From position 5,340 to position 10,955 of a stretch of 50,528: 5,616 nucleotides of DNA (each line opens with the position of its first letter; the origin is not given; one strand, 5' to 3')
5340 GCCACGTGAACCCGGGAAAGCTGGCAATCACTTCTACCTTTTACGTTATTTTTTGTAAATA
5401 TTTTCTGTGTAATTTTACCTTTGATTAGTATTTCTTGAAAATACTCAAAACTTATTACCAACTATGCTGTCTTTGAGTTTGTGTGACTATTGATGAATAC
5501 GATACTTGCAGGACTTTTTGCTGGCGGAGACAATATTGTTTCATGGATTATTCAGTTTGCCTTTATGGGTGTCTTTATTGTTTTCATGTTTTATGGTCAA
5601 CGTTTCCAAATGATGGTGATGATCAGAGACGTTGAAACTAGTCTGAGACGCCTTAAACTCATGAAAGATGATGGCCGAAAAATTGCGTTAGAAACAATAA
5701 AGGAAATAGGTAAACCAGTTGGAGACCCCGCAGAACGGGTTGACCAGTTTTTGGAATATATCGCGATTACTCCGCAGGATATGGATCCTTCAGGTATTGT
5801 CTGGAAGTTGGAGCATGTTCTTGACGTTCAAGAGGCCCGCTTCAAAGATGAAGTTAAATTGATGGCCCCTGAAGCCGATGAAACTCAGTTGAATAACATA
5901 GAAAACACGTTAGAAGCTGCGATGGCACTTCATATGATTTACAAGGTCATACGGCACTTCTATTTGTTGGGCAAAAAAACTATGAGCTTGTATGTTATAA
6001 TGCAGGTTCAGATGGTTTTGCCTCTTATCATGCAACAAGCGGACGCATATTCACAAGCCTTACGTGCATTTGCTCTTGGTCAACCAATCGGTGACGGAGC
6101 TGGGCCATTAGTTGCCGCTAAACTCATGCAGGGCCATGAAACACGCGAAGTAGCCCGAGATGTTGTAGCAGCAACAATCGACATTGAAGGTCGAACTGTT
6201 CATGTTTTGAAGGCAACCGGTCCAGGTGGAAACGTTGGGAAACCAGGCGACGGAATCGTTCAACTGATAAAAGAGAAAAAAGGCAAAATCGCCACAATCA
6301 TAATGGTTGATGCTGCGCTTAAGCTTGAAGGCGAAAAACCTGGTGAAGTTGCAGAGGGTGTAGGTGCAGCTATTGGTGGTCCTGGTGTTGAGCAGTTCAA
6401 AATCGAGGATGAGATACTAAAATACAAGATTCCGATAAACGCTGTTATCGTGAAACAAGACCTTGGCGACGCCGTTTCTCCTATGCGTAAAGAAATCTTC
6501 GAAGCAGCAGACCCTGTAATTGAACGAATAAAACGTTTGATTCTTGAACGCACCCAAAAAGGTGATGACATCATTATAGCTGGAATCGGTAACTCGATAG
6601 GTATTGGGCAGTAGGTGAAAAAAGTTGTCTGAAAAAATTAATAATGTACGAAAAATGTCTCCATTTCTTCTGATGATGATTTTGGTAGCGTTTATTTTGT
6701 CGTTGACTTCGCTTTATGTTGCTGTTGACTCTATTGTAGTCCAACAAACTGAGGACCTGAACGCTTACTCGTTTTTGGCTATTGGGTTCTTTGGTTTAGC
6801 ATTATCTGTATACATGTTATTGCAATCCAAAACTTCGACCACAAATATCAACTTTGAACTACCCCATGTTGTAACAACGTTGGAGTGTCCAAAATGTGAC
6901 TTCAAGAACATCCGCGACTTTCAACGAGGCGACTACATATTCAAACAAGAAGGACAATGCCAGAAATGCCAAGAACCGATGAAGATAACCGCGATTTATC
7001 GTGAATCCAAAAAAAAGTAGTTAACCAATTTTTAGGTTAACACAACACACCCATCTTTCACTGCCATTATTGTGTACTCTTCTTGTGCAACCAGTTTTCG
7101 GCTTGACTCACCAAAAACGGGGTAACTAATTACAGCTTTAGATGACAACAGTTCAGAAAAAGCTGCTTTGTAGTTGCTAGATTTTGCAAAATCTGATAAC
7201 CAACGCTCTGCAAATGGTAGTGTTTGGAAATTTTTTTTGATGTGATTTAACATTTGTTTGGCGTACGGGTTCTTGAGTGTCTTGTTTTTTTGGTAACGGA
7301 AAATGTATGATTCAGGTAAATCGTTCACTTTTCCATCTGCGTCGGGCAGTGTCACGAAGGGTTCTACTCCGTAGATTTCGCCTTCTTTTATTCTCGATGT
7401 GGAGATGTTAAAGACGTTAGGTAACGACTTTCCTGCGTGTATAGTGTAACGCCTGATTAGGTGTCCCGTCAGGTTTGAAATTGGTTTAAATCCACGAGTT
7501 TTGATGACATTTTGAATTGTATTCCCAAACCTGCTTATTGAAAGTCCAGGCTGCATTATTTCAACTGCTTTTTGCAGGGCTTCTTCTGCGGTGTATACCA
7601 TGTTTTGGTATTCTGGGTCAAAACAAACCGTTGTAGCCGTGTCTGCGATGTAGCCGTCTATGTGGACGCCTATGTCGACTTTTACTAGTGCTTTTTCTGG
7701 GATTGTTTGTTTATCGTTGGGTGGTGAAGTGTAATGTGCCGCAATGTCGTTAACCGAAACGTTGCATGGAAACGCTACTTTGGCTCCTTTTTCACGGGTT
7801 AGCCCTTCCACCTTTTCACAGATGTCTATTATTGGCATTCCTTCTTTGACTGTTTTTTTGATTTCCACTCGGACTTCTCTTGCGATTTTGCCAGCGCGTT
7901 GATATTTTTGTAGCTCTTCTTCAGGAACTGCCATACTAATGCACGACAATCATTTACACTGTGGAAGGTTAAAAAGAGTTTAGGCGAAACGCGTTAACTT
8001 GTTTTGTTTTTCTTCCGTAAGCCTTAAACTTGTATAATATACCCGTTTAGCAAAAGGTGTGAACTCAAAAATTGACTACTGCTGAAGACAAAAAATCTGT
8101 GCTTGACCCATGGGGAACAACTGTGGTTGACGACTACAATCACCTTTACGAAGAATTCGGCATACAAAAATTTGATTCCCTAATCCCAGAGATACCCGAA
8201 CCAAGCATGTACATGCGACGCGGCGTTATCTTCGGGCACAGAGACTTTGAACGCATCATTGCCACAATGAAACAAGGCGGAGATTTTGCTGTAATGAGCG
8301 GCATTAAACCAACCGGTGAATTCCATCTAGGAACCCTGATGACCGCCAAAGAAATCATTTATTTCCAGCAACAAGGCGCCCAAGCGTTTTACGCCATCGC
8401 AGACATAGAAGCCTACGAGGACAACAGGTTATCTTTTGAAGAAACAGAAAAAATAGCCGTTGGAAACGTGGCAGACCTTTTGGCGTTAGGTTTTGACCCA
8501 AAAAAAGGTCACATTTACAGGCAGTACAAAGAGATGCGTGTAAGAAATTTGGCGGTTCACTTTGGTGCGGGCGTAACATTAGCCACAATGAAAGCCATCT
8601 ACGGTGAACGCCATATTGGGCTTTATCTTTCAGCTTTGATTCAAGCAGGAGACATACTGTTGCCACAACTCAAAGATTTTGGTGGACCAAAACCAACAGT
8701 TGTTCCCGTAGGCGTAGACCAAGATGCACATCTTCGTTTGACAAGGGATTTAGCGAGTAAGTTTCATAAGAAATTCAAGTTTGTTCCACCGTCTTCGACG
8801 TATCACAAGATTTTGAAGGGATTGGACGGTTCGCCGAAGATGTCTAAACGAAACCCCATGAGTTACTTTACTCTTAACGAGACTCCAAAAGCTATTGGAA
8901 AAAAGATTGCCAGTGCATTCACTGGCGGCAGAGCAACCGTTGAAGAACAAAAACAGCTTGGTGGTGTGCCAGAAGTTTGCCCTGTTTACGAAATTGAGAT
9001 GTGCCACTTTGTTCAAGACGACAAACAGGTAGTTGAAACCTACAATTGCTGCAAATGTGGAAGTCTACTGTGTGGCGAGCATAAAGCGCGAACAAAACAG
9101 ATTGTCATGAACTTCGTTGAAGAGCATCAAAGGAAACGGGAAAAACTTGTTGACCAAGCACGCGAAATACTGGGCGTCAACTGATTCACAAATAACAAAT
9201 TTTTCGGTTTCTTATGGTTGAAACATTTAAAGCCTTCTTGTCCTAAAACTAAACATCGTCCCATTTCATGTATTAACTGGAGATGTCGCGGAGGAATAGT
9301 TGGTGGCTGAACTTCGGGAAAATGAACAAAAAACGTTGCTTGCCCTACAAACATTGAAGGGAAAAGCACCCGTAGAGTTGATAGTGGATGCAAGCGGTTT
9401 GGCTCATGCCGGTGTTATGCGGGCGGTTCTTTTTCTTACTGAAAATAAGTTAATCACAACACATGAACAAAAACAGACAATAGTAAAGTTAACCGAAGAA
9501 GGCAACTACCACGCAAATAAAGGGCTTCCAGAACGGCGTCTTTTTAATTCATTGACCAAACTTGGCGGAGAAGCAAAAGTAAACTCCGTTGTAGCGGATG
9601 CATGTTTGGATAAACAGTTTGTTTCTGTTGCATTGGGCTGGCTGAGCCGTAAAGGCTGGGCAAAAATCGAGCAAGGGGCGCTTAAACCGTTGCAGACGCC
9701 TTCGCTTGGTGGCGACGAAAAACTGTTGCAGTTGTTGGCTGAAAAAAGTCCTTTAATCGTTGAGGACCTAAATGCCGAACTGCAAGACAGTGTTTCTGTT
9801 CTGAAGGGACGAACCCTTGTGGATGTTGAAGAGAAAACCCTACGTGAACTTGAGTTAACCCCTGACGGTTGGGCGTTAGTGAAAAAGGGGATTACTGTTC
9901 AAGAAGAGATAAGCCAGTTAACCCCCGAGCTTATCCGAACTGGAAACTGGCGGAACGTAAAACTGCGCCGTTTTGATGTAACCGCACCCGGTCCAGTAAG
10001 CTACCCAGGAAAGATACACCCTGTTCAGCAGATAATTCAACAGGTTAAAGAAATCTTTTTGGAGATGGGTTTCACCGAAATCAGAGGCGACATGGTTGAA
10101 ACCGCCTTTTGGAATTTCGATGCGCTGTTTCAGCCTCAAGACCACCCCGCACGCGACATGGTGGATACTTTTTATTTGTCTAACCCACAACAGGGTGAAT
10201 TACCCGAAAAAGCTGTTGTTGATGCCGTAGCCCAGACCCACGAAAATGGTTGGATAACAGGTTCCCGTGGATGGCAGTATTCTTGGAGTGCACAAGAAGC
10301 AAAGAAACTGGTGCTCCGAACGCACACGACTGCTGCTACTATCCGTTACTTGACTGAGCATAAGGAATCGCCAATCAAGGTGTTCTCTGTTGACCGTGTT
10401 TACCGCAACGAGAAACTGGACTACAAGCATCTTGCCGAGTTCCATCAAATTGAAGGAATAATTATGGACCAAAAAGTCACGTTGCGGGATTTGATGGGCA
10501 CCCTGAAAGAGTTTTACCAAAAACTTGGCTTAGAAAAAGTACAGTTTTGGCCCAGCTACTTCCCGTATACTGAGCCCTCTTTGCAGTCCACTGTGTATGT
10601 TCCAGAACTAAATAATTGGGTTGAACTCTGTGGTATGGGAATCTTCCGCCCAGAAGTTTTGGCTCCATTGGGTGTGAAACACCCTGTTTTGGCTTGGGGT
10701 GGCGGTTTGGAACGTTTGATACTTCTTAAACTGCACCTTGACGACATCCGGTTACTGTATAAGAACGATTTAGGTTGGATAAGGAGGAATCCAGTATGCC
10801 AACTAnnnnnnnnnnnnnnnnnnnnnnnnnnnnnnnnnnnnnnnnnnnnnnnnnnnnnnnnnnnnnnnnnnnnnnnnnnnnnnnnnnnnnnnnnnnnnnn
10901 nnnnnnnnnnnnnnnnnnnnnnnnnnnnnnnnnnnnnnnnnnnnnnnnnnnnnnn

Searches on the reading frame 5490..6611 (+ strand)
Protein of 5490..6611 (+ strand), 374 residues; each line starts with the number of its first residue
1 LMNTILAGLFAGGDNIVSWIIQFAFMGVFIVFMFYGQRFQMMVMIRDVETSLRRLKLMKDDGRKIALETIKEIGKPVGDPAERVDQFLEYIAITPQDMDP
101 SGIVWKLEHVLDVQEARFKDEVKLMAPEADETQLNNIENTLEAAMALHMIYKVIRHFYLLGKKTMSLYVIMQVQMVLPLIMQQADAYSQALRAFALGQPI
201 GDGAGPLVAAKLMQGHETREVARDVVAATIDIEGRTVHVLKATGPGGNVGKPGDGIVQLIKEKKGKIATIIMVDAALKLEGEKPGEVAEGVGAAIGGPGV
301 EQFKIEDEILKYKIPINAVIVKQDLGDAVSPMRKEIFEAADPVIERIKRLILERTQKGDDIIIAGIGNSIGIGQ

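Call 10: find_homologous_proteins(query=window:5490-6611:+)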
Query window:5490-6611:+ (374 aa): 4395 proteins with E <= 0.001 among 8000 candidates; the best 120 are listed.
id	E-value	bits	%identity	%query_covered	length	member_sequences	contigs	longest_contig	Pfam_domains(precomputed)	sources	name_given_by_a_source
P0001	3.0e-237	805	100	100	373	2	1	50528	PF23542.2,PF07431.19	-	-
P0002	1.9e-204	697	83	100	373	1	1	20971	PF23542.2,PF07431.19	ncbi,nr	ncbi:MAG: DUF1512 domain-containing protein [Candidatus Bathyarchaeota archaeon]|nr:DUF1512 domain-c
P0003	3.4e-204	696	85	99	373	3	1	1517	PF23542.2,PF07431.19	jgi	-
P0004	1.1e-203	694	84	99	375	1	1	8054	PF23542.2,PF07431.19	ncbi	-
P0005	1.7e-203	694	83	100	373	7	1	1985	PF23542.2,PF07431.19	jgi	jgi:hypothetical protein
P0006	2.4e-203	693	84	100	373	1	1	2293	PF23542.2,PF07431.19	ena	-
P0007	1.7e-202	690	84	99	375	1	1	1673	PF23542.2,PF07431.19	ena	-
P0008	2.7e-202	690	82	99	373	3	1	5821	PF23542.2,PF07431.19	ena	-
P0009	4.2e-202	689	83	99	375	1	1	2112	PF23542.2,PF07431.19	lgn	-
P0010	7.6e-202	688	83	99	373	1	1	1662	PF23542.2,PF07431.19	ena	-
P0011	1.1e-201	688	83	99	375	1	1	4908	PF23542.2,PF07431.19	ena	-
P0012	1.4e-201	687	82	99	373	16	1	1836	PF23542.2,PF07431.19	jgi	jgi:hypothetical protein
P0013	1.4e-201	687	83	99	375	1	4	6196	PF23542.2,PF07431.19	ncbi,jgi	jgi:hypothetical protein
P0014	2.3e-201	687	83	99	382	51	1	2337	PF23542.2,PF07431.19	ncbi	-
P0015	2.4e-201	687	85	99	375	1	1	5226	PF23542.2,PF07431.19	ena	-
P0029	2.4e-200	683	81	100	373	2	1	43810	PF23542.2,PF07431.19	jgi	jgi:hypothetical protein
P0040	1.5e-199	681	81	99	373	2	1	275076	PF23542.2,PF07431.19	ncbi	ncbi:MAG: DUF1512 domain-containing protein [Candidatus Bathyarchaeota archaeon]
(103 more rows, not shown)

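Call 12: find_encoding_contigs(protein=P0002, flank=4000, max_places=3)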
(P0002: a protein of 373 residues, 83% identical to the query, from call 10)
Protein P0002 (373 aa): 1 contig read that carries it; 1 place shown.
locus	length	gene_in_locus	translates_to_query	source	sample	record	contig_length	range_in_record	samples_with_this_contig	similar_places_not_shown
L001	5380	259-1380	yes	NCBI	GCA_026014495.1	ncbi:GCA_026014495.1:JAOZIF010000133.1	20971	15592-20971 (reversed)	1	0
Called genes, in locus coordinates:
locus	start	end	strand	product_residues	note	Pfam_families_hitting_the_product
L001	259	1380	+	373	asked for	PF07431:DUF1512, PF23542:DUF1512_C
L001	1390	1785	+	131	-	-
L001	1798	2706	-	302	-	PF00557:Peptidase_M24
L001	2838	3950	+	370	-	PF00579:tRNA-synt_1b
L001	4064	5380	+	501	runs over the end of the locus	PF01409:tRNA-synt_2d, PF17759:tRNA_synthFbeta (faint)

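Call 13: find_encoding_contigs(protein=P0040, flank=4000, max_places=3)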
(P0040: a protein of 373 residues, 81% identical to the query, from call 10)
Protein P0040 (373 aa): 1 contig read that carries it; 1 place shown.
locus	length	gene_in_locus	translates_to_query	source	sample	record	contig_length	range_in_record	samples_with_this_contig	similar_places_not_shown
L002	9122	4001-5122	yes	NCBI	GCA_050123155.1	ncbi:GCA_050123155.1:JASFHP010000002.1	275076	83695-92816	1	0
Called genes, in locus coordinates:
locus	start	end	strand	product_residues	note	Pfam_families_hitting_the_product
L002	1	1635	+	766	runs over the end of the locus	PF11369:DUF3160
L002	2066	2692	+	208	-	PF27605:ODF2_C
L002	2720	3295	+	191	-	PF00300:His_Phos_1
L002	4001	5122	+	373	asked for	PF07431:DUF1512, PF23542:DUF1512_C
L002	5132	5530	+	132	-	-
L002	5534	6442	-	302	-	PF00557:Peptidase_M24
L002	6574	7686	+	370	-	PF00579:tRNA-synt_1b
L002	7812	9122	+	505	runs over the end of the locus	PF01409:tRNA-synt_2d, PF17759:tRNA_synthFbeta (faint)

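Call 14: find_encoding_contigs(protein=P0029, flank=4000, max_places=3)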
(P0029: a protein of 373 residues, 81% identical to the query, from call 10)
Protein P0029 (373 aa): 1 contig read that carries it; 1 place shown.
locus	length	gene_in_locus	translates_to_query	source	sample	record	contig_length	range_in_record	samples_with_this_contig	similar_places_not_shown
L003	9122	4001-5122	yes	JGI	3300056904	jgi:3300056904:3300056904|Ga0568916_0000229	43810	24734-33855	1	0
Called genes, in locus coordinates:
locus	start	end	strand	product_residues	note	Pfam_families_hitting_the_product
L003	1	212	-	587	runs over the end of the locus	PF00496:SBP_bac_5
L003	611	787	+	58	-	-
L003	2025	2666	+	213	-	PF27605:ODF2_C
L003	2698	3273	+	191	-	PF00300:His_Phos_1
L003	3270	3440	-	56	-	-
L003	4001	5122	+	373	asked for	PF07431:DUF1512, PF23542:DUF1512_C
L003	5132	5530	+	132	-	-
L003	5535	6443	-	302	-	PF00557:Peptidase_M24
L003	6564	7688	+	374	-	PF00579:tRNA-synt_1b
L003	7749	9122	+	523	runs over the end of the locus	PF01409:tRNA-synt_2d, PF17759:tRNA_synthFbeta (faint)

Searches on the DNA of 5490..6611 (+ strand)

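Call 16: search_rna_families(sources=[L001, L002, L003], threshold=gathering)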
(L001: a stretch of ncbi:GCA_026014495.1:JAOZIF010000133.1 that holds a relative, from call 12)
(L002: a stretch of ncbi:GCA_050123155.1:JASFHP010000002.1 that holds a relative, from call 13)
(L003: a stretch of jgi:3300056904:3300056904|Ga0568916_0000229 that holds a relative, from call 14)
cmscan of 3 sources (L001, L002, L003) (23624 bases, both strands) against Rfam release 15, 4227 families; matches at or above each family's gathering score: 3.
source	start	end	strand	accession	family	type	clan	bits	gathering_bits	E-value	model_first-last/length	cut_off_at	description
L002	3655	3774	+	RF00001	5S_rRNA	Gene; rRNA;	CL00113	76.9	38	5.7e-15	1-120/120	no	5S ribosomal RNA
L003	3638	3757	+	RF00001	5S_rRNA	Gene; rRNA;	CL00113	71.8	38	1.3e-13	1-120/120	no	5S ribosomal RNA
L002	1709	1783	-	RF00005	tRNA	Gene; tRNA;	CL00001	47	29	2.4e-07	1-71/71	no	tRNA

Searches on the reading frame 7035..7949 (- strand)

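Call 61: search_protein_families(library=ncbifam, proteins=[window:7035-7949:-])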
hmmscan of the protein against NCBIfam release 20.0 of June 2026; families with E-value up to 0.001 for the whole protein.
window:7035-7949:- (305 aa): 11 families
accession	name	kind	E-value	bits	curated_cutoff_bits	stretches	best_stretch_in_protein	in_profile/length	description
TIGR00501.1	met_pdase_II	equivalog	2.2e-94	316.3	222.65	1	11-305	3-294/295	type II methionyl aminopeptidase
TIGR00495.1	crvDNA_42K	hypoth_equivalog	1.3e-35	122.9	430.05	1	11-304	18-332/383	ErbB3-binding protein EBP1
TIGR00500.1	met_pdase_I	equivalog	9.3e-30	103.9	171.35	1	10-201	6-205/247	type I methionyl aminopeptidase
NF008970.0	PRK12318.1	equivalog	3.4e-12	46.2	267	1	13-208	49-253/291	methionyl aminopeptidase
NF009533.0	PRK12897.1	equivalog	3.1e-11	43.1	488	1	11-202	8-207/248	type I methionyl aminopeptidase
NF040821.1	dipep_PepQ_Arch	equivalog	3.4e-09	36.2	630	1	9-206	124-321/346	Xaa-Pro dipeptidase PepQ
NF007310.0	PRK09795.1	equivalog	8.2e-08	31.4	393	1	10-206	130-331/361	aminopeptidase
NF005583.0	PRK07281.1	equivalog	2.8e-07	30.1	445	1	112-201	148-237/286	methionyl aminopeptidase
NF010133.0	PRK13607.1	equivalog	7.2e-05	21.8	339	1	12-145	166-301/443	Xaa-Pro dipeptidase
NF011720.0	PRK15173.1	subfamily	0.00053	19.1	420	1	85-167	192-275/343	peptidase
NF011173.0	PRK14575.1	equivalog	0.00071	18.6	850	1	85-168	255-339/406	putative peptidase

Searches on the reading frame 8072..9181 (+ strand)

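Call 61: search_protein_families(library=ncbifam, proteins=[window:8072-9181:+])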
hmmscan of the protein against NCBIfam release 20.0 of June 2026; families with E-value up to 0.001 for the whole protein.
window:8072-9181:+ (370 aa): 11 families
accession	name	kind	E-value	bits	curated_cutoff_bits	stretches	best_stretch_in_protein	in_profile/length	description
NF008925.0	PRK12285.1-2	equivalog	6.1e-126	420.3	451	1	11-367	2-361/365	tryptophan--tRNA ligase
NF008926.0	PRK12285.1-3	equivalog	1.7e-123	412.7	320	2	9-232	3-229/429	tryptophan--tRNA ligase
NF008928.0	PRK12285.1-5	equivalog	2.3e-102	343.2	891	2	4-230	25-251/530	tryptophan--tRNA ligase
NF008927.0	PRK12285.1-4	equivalog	2.1e-80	270.6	478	1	8-362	5-365/385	tryptophan--tRNA ligase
TIGR00233.1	trpS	equivalog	1.5e-75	254.6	176.75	1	72-363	3-300/328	tryptophan--tRNA ligase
NF008924.0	PRK12285.1-1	equivalog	4.4e-54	184.2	644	1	11-361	7-360/381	tryptophan--tRNA ligase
NF008922.0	PRK12283.1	equivalog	5.1e-19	68.4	572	2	74-233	6-169/400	tryptophan--tRNA ligase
NF009207.0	PRK12556.1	equivalog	3.4e-18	65.6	479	1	74-366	6-303/332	tryptophan--tRNA ligase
NF006330.0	PRK08560.1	equivalog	9.6e-17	61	220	1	65-286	26-252/342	tyrosine--tRNA ligase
NF008923.0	PRK12284.1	equivalog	9.4e-14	51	597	2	182-295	131-240/431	tryptophan--tRNA ligase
TIGR00234.1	tyrS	equivalog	5.1e-10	39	113.8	1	62-129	26-94/406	tyrosine--tRNA ligase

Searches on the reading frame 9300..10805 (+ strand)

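Call 61: search_protein_families(library=ncbifam, proteins=[window:9300-10805:+])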
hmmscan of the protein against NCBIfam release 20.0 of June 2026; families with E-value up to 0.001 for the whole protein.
window:9300-10805:+ (502 aa): 8 families
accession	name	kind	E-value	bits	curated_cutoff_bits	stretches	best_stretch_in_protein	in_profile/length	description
NF003210.0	PRK04172.1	equivalog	1.9e-183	610.8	350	1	4-500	3-494/496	phenylalanine--tRNA ligase subunit alpha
TIGR00468.1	pheS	equivalog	1.3e-117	392.6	237.45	1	197-498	29-323/324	phenylalanine--tRNA ligase subunit alpha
NF051887.1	PheS_related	equivalog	8.9e-31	107.2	300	1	335-490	70-232/349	PheS-related mystery ligase SrmL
TIGR00469.1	pheS_mito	equivalog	4.8e-24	84.8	258.35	2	413-495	258-341/451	phenylalanine--tRNA ligase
TIGR00470.1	sepS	equivalog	9.7e-23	80.4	380.65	1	334-486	180-340/533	O-phosphoserine--tRNA ligase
TIGR00442.1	hisS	equivalog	6.7e-09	35.2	286.75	1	237-415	12-156/406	histidine--tRNA ligase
TIGR02367.1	PylS_Cterm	equivalog_domain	3.8e-05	23.2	178.15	1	348-486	94-228/242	pyrrolysine--tRNA(Pyl) ligase large subunit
NF007083.1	PRK09537.1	equivalog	0.00024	20.3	550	0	356-413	288-345/425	pyrrolysine--tRNA(Pyl) ligase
